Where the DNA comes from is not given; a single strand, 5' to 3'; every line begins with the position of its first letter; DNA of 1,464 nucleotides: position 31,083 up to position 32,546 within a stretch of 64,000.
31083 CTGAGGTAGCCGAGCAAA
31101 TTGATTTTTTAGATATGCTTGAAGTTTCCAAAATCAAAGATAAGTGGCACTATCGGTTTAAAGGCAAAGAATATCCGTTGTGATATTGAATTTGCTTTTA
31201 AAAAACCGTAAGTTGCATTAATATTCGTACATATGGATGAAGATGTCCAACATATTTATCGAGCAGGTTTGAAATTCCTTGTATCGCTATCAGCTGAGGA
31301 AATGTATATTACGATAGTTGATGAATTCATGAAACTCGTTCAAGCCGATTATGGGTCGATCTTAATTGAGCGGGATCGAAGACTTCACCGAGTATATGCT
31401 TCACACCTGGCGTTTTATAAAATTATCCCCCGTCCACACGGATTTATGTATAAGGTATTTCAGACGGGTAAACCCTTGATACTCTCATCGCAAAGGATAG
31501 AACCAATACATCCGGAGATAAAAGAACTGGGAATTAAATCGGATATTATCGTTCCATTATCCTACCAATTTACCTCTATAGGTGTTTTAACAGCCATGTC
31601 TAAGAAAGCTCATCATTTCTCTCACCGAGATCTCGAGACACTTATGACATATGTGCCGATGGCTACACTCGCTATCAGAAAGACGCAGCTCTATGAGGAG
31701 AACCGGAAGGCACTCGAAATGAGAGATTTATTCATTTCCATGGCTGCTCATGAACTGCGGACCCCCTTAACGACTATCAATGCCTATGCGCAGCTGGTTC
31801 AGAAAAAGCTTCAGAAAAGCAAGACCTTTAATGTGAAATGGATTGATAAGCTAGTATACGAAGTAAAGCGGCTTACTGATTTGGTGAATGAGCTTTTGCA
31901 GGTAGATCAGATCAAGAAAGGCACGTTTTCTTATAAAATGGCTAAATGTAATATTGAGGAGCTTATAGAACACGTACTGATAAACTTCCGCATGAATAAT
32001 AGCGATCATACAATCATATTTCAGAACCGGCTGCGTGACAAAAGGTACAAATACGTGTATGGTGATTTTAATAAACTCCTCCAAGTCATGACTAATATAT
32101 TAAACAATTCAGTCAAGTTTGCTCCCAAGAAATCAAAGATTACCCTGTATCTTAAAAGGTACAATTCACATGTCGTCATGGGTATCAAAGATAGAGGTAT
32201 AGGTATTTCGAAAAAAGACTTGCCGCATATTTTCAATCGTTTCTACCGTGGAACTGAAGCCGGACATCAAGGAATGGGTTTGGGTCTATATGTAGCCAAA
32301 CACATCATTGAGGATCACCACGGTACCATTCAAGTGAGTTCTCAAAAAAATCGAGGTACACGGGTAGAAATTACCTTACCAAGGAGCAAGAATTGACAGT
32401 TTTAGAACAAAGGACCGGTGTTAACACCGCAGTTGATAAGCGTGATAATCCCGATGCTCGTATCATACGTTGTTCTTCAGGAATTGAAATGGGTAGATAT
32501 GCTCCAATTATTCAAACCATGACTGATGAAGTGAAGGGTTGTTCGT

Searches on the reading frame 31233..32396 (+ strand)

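Call 94: search_protein_families(library=pfam, proteins=[window:31233-32396:+], max_evalue=0.00001)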
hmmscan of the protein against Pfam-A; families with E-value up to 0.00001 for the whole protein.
window:31233-32396:+ (387 aa): 4 families
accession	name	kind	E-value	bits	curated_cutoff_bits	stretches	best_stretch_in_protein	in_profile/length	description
PF02518.31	HATPase_c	-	3.1e-27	95.7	26.4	1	278-385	2-110/111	Histidine kinase-, DNA gyrase B-, and HSP90-like ATPase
PF00512.31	HisKA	-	6.3e-13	49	26.9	1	164-228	2-64/66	His Kinase A (phospho-acceptor) domain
PF13185.12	GAF_2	-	1.7e-09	38.4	28.6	1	19-148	2-135/136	GAF domain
PF01590.32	GAF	-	4.8e-09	37.3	22.4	1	22-147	3-132/133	GAF domain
